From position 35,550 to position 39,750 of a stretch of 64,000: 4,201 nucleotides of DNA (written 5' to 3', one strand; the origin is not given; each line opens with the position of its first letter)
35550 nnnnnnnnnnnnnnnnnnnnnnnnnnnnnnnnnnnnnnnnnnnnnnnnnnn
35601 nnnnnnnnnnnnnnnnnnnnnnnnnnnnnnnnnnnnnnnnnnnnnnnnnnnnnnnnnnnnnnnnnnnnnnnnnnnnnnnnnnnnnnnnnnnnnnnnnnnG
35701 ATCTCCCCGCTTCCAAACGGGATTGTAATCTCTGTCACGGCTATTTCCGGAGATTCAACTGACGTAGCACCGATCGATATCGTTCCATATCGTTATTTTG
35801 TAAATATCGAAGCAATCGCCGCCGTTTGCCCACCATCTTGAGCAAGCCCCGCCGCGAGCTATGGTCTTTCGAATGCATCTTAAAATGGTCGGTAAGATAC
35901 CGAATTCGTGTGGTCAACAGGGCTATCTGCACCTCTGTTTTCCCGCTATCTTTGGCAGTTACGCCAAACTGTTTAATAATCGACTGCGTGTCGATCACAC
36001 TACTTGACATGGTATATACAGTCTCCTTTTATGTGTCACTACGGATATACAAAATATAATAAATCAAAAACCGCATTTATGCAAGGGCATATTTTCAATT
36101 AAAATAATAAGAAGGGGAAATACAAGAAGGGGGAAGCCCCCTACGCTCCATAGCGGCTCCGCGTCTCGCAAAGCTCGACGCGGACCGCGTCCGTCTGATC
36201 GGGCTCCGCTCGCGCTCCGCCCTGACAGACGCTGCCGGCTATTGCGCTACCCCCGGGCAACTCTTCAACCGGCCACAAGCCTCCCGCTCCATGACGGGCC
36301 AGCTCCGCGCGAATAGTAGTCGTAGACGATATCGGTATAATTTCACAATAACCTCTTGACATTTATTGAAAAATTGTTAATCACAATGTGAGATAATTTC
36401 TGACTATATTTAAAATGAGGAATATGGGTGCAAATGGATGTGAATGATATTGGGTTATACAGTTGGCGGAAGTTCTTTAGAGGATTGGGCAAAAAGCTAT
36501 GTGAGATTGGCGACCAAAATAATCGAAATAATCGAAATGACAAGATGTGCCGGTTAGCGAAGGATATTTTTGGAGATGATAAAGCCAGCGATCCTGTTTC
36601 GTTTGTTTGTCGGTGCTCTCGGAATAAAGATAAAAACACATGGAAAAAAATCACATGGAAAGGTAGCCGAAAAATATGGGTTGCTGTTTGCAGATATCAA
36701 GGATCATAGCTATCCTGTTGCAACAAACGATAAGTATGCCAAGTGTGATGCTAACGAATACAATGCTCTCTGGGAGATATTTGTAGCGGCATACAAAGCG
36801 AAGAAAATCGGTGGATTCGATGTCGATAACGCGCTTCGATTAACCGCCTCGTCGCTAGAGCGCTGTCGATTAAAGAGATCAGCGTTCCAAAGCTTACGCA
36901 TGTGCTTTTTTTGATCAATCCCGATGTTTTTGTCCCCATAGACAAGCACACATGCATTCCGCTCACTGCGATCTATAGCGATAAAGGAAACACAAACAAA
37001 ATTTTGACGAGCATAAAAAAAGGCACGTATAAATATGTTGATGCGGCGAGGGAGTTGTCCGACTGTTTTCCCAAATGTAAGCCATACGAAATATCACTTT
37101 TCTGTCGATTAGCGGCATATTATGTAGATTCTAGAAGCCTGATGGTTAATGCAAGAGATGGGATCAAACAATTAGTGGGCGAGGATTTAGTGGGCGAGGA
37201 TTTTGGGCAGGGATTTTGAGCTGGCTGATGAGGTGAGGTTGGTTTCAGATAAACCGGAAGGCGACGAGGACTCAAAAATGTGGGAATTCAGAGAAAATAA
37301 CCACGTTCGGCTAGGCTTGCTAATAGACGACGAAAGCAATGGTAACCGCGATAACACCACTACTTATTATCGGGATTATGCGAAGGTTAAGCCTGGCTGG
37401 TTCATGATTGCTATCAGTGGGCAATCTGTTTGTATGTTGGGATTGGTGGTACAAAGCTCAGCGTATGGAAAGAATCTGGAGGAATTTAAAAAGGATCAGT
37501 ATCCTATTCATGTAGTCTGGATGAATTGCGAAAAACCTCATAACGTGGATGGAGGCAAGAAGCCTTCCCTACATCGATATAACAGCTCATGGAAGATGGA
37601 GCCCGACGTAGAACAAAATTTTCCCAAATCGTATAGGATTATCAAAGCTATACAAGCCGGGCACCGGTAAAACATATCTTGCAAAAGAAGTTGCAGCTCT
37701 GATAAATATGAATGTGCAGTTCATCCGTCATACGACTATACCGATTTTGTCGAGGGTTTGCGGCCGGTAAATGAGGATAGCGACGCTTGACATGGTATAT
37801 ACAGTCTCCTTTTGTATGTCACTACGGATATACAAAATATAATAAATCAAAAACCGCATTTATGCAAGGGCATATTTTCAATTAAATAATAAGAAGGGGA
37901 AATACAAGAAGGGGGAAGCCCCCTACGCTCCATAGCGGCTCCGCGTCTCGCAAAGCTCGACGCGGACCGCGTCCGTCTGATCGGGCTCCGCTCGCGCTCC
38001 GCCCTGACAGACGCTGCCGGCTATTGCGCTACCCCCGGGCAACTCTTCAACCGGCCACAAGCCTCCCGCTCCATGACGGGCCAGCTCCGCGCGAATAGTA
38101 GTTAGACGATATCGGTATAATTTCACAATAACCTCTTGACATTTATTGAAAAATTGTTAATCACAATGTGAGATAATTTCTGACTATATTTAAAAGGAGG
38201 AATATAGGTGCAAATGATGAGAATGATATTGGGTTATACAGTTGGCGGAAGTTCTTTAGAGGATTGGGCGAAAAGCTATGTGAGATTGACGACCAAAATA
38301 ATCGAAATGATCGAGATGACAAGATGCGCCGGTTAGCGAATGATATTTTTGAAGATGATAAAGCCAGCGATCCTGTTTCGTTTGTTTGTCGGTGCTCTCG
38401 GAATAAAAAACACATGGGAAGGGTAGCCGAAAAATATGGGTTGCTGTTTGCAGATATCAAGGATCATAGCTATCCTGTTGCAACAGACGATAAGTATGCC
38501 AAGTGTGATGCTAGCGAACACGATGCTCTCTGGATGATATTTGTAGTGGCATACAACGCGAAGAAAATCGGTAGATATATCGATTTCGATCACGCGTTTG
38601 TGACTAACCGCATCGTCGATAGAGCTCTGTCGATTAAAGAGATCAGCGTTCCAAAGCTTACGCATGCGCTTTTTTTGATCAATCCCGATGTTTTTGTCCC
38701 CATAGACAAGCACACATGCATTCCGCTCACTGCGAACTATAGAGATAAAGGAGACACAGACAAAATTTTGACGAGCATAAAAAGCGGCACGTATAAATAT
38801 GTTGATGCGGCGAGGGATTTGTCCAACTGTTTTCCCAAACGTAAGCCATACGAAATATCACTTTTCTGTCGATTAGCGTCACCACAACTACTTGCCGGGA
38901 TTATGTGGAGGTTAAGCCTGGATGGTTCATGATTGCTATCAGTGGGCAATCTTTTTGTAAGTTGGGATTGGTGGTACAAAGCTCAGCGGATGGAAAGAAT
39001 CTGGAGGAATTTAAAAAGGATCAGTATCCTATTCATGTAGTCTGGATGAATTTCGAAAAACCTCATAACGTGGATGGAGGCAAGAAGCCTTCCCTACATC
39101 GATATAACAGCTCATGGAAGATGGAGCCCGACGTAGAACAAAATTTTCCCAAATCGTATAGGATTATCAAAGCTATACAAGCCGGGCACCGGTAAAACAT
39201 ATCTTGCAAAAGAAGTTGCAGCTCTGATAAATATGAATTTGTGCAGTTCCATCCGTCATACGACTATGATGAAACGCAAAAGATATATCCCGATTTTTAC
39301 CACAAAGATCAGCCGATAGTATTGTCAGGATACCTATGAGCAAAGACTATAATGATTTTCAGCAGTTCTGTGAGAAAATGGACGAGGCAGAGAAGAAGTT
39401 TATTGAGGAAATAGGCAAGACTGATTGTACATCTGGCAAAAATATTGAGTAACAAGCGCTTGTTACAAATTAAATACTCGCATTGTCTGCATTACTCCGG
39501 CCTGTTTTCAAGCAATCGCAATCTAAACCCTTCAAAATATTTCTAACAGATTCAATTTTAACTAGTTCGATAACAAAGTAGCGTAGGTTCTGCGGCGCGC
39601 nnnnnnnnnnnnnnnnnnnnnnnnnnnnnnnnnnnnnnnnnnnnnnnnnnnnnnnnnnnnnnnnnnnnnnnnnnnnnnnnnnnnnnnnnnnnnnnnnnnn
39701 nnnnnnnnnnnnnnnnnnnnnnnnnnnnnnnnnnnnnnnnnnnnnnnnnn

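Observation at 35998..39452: Ancient tandem duplication that copied the rpsO promoter and first codons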

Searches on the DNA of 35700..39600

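Call 59: search_rna_families(source=window, start=35700, end=39600, threshold=evalue, max_evalue=1)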
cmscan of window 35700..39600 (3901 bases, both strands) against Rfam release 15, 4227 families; matches with E-value up to 1: 0.
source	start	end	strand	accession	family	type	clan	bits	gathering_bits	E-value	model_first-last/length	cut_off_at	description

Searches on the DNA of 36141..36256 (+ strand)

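Call 48: build_rna_model(alignment_id=A4)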
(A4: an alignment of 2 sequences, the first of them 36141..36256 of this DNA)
Model R1 built from alignment A4 (2 sequences, 116 columns); structure: RNAalifold consensus.
model positions 116; base pairs 30; branch points 2; effective number of sequences 0.91; information 0.591 bits per position. Calibrated on 0.2 Mb of random sequence (short: E-values are rough).
structure used (alignment columns):
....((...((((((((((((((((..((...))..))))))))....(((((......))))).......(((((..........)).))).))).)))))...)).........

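Call 49: search_with_rna_model(model_id=R1, source=window, filters=off, max_evalue=10)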
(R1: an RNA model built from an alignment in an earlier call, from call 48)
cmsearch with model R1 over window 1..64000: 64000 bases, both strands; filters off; matches with E-value up to 10: 29.
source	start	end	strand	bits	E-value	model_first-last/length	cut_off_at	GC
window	36141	36256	+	140.8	2.7e-30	1-116/116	no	0.71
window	37923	38038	+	140.8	2.7e-30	1-116/116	no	0.71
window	44835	44950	+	140.8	2.7e-30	1-116/116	no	0.71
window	6404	6518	+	135.2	5.2e-29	1-116/116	no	0.7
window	54712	54777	-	46.4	1.2e-08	1-116/116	no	0.67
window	27716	27842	-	26.6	0.00041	1-116/116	no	0.62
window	6421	6447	-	17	0.069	18-44/116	no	0.59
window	23497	23536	+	14.3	0.29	1-116/116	no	0.57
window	36158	36184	-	13.1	0.54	18-44/116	no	0.67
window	37940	37966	-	13.1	0.54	18-44/116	no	0.67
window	44852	44878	-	13.1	0.54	18-44/116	no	0.67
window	42487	42615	+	11.9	1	1-116/116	no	0.61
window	29498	29609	+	11.1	1.6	1-116/116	no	0.66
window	6863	6907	+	9.9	2.8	1-116/116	no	0.53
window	54734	54760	+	9.6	3.5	18-44/116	no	0.63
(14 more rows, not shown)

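Call 52: search_with_rna_model(model_id=R1, sources=[L001, L002, L003, L004, L005, L006, L007, L008, L009, L010, L011, L012, L013, L014, L015, L016, L017, L018, L020, L078], max_evalue=0.1)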
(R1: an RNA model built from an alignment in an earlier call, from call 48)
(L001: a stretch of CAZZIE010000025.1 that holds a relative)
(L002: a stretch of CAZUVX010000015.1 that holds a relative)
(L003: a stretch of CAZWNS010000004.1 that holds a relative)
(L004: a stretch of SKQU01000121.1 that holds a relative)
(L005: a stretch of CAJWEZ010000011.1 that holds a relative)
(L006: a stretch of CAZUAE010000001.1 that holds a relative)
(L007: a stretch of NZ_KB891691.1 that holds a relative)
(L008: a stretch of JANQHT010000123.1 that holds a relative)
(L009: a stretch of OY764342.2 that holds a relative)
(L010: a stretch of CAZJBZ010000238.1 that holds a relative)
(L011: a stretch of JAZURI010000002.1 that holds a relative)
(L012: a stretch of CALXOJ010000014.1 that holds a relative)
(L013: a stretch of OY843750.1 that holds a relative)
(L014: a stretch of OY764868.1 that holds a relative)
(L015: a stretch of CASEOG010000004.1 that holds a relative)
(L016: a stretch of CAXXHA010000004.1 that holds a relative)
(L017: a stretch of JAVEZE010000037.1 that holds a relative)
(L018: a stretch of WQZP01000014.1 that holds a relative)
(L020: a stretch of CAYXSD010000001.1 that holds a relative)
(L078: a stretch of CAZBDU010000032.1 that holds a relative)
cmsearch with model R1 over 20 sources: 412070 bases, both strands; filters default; matches with E-value up to 0.1: 1.
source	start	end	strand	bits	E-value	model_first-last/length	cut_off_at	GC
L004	2047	2159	+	20.4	0.073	1-116/116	no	0.65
